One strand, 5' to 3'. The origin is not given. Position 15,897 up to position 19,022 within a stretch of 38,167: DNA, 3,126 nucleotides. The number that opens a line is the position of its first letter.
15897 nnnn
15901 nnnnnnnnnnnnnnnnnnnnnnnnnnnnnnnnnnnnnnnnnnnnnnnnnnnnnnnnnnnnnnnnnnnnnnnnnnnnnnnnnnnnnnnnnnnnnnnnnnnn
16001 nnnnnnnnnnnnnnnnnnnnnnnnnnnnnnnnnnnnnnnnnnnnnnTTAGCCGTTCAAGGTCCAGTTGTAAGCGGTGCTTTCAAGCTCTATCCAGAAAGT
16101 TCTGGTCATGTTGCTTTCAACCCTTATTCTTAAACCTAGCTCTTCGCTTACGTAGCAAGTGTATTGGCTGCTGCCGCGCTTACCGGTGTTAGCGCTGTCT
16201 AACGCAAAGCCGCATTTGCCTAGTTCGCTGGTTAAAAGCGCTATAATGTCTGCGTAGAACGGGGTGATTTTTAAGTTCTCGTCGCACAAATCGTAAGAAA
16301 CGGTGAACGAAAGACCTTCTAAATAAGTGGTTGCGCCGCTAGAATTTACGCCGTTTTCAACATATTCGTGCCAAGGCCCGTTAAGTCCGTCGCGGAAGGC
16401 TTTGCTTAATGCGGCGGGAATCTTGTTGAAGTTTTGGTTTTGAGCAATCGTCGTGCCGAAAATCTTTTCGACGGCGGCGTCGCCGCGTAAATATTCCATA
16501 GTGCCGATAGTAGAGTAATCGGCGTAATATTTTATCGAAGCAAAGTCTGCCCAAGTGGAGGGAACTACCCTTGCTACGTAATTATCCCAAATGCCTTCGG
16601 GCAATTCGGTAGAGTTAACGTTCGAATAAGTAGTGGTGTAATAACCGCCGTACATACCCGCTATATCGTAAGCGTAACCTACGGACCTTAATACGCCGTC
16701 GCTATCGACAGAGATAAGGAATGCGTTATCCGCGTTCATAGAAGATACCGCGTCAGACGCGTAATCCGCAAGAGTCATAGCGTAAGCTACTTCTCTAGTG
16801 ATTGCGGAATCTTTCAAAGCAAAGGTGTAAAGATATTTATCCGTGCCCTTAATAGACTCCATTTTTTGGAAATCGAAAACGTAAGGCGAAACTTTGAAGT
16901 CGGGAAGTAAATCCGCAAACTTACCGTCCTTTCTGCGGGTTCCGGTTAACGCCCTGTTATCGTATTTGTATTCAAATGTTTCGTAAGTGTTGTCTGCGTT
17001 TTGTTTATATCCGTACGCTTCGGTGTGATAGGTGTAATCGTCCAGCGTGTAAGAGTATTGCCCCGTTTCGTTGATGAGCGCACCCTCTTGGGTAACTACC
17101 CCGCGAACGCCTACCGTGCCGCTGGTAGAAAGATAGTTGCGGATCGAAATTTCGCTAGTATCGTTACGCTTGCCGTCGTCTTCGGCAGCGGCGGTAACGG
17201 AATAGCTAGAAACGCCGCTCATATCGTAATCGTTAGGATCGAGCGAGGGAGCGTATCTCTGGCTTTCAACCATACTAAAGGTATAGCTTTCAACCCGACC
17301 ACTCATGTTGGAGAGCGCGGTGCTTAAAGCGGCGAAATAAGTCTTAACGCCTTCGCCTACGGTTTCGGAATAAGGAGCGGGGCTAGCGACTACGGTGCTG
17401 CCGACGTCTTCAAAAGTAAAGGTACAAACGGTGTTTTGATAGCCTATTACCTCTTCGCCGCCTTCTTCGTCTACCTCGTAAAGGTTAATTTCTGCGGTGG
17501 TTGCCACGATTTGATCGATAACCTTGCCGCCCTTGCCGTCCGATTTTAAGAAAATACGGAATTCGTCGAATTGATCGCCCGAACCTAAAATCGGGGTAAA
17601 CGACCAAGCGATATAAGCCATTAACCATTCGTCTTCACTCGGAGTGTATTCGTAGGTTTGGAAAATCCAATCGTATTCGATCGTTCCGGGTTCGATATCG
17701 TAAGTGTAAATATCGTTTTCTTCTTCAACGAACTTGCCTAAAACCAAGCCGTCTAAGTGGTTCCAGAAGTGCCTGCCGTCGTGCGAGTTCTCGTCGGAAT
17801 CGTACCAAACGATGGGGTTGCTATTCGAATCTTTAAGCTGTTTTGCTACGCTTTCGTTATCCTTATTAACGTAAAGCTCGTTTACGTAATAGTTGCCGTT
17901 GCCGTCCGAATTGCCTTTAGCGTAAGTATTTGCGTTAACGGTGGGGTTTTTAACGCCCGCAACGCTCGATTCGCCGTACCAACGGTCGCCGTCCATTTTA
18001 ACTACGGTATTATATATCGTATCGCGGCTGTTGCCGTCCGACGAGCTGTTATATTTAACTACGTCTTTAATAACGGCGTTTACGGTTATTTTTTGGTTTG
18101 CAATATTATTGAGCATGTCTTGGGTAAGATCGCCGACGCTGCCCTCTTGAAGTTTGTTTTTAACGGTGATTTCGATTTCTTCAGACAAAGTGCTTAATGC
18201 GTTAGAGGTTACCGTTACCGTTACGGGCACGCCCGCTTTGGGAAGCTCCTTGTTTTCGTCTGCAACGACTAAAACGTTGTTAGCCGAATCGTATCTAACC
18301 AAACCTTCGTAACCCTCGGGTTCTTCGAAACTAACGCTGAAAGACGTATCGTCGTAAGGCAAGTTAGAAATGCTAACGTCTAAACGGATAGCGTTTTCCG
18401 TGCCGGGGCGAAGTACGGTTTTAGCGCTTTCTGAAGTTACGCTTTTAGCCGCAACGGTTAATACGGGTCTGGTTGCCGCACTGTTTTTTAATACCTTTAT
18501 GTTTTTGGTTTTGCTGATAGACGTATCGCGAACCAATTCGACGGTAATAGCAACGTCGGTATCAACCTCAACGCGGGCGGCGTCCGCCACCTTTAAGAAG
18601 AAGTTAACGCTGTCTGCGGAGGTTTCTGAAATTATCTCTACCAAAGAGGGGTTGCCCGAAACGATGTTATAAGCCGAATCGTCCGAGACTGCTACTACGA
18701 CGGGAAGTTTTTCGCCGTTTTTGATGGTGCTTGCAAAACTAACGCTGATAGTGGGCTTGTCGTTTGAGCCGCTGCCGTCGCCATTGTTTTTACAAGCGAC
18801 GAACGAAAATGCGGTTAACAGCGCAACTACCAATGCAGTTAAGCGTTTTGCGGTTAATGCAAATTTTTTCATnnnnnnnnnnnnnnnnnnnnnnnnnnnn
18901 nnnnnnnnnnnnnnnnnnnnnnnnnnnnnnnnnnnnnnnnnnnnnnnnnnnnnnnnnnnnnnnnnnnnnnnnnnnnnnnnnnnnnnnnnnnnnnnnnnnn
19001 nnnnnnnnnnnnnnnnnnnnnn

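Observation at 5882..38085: One co-directional 32-kb module joins an Opp-type importer, a giant cell-envelope subtilase and five lipoproteins: a candidate surface protein capture, proteolysis and peptide uptake system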

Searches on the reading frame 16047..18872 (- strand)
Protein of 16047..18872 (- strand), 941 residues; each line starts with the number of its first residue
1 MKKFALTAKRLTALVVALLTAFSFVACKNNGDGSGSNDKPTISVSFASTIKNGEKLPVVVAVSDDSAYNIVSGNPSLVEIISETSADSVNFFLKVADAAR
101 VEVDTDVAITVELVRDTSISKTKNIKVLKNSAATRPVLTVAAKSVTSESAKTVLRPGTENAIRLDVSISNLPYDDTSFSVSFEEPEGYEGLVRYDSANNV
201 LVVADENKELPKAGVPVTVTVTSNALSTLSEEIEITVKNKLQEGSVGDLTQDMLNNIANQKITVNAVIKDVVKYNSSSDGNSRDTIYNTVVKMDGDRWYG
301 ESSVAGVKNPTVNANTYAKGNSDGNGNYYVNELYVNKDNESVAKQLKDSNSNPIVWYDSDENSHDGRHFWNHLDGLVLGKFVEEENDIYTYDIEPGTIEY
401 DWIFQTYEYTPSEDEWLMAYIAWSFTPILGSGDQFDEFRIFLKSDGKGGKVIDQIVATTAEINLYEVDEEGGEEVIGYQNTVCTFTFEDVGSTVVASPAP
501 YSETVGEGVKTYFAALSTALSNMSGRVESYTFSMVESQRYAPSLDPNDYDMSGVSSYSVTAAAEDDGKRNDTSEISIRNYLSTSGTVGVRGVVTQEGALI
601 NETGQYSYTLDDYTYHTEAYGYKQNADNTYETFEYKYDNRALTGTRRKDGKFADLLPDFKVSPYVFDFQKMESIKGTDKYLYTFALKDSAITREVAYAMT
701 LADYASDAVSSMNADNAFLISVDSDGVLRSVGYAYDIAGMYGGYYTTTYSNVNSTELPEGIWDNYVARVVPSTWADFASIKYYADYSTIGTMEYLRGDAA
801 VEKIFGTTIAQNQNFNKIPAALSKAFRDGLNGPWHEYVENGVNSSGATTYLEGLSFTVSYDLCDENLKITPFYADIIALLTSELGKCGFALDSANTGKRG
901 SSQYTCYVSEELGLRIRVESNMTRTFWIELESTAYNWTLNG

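Call 4: search_protein_families(library=pfam, proteins=[window:16047-18872:-], max_evalue=0.01)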
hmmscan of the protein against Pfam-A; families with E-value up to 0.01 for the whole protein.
window:16047-18872:- (941 aa): 0 families

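Call 41: find_homologous_proteins(query=window:16047-18872:-, max_evalue=0.001)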
Query window:16047-18872:- (941 aa): 11 proteins with E <= 0.001 among 8000 candidates.
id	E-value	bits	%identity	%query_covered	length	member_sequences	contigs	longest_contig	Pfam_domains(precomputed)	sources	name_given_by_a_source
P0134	0.0e+0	1965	93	100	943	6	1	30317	-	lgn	-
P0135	0.0e+0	1612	76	100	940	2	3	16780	-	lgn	-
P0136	0.0e+0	1503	71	100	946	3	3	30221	-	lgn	-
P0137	0.0e+0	1185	58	100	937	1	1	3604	-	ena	-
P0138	0.0e+0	1161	57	100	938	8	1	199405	-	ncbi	-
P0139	0.0e+0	1155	57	100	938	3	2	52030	-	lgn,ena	-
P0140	0.0e+0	1127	56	100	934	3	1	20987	-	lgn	-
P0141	2.5e-192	660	41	100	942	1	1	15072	-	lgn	-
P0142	6.7e-192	658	40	99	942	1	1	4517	-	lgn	-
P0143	2.0e-190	653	41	98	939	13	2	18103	-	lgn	-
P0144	8.1e-32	129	26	80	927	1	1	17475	PF02368.25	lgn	-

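Call 46: search_solved_structures(query=A2, max_evalue=1)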
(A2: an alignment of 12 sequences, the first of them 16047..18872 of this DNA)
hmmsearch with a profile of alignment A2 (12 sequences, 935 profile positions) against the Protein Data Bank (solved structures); distinct sequences matched with E-value up to 1: 1.
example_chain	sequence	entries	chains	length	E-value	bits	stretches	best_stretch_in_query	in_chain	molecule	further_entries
8qfb_B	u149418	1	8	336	0.011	17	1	43-177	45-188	M-phase phosphoprotein 8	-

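Call 56: search_protein_families(library=ncbifam, proteins=[window:16047-18872:-], max_evalue=0.01)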
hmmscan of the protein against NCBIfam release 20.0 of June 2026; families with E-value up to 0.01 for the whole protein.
window:16047-18872:- (941 aa): 0 families

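Call 57: predict_structure(alignment_id=A2)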
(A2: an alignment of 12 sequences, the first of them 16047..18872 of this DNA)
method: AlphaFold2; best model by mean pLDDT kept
length: 941 residues; sequences in the alignment: 12
mean_pLDDT: 72.2   pTM: 0.52
mean pLDDT of the five models: 72.2, 70.9, 69.8, 69.2, 67.5
residues with pLDDT >= 90: 77; 70-90: 540; 50-70: 202; < 50: 122
segments of 3 or more residues with pLDDT < 50: 1-37, 131-134, 361-370, 401-406, 502-509, 540-573, 660-663, 738-741, 862-867, 937-941
pLDDT, mean of each block of 10 residues (from residue 1): 33 42 36 44 84 80 81 69 73 70 70 76 79 61 80 85 86 77 91 92 88 89 84 89 79 78 89 78 84 85 73 75 77 70 67 62 44 75 85 74 52 78 76 77 86 89 65 74 90 79 45 57 66 72 33 29 32 65 75 87 65 72 84 76 75 62 58 79 69 64 60 66 79 64 76 83 75 80 70 82 86 89 71 75 73 78 49 80 91 72 82 86 78 57 27
secondary structure, 60 per line:
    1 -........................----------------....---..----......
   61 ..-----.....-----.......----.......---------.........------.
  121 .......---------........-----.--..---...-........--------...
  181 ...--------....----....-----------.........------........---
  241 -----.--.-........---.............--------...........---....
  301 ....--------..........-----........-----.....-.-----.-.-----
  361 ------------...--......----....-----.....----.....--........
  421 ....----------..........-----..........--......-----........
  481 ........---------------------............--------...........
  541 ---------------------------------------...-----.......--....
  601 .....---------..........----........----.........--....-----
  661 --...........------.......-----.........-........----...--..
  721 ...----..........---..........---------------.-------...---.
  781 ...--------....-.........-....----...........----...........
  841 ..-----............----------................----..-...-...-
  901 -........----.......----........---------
elements in order (helices of 4 or more, strands of 3 or more residues): H2-25 E42-45 E55-62 E68-72 E78-84 E89-95 E105-113 E120-127 E137-144 E162-169 E178-183 E192-195 E200-203 E215-223 E230-237 H251-258 E262-274 E283-293 E297-304 E313-322 E328-335 E341-345 E381-383 E388-391 E397-401 E406-410 H413-424 E435-444 E450-459 E462-467 E473-488 H510-521 E530-540 E580-582 E588-594 E597-605 E615-624 E629-636 E641-649 H652-655 E666-673 E680-686 H692-700 H702-707 E719-723 E728-737 E741-750 E780-783 E792-795 H797-805 H807-810 H815-825 E830-842 E848-859 H870-885 E897-899 E902-909 E914-920 E925-932
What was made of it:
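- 16047..18872 (-): 941-aa lipoprotein, a full-length remote paralogue of the 819-aa protein. AF2 pLDDT 72 with the same order of elements (call 57).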

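Call 60: fold_search(model_id=the predicted structure, library=pdb)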
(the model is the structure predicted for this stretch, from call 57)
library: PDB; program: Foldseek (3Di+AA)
matches with E <= 10: 1338; with E <= 0.001: 83
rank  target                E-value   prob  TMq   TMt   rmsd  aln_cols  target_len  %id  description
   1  4aq1_A                6.2e-06  0.89  0.09  0.11  41.4       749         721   10  Structure of the SbsB S-layer protein of Geobacillus stearothermophilus PV72p2 in complex with nanobody KB6 (released 2012-06-13)
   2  9hcj_10               1.7e-05  0.33  0.08  0.05  67.5      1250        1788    9  D. discoideum nuclear pore complex (released 2024-12-25)
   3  6vfp_A                2.2e-05  1.00  0.14  0.23  19.6       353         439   13  Crystal structure of human protocadherin 1 EC1-EC4 (released 2020-03-11)
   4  6mga                  2.8e-05  1.00  0.13  0.24  19.2       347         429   13  Crystal Structure of Human Protocadherin-1 EC1-4 with glycosylation (released 2019-09-18)
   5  5szo_B                2.8e-05  1.00  0.13  0.24  19.7       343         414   14  Protocadherin Gamma B7 extracellular cadherin domains 1-4 P41212 crystal form (released 2016-10-19)
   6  4zpq_B                3.1e-05  1.00  0.12  0.26   8.6       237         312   15  Crystal Structure of Protocadherin Gamma C5 EC1-3 (released 2015-10-28)
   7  6vft_D                3.5e-05  1.00  0.14  0.25  20.3       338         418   11  Crystal structure of human delta protocadherin 17 EC1-EC4 (released 2020-03-11)
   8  5szo_A                4.5e-05  1.00  0.13  0.23  20.3       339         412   14  Protocadherin Gamma B7 extracellular cadherin domains 1-4 P41212 crystal form (released 2016-10-19)
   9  6vft_B                4.7e-05  1.00  0.14  0.27  19.2       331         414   12  Crystal structure of human delta protocadherin 17 EC1-EC4 (released 2020-03-11)
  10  5k8r                  4.7e-05  1.00  0.13  0.24  23.1       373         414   10  Structure of human clustered protocadherin gamma B3 EC1-4 (released 2016-08-24)
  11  5t9t_B                4.7e-05  0.99  0.13  0.19  36.1       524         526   11  Protocadherin Gamma B2 extracellular cadherin domains 1-5 (released 2016-10-19)
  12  5erp_B                6.3e-05  0.99  0.11  0.18  22.9       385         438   12  Crystal structure of human Desmocollin-2 ectodomain fragment EC2-5 (released 2016-06-15)
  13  5czr_C                6.7e-05  1.00  0.13  0.37   8.2       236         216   14  Crystal Structure of Human Protocadherin-24 EC1-2 (released 2016-11-02)
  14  4zpq_A                8.2e-05  1.00  0.13  0.27   8.4       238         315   15  Crystal Structure of Protocadherin Gamma C5 EC1-3 (released 2015-10-28)
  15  5czr_A                9.0e-05  1.00  0.13  0.36   8.3       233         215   14  Crystal Structure of Human Protocadherin-24 EC1-2 (released 2016-11-02)
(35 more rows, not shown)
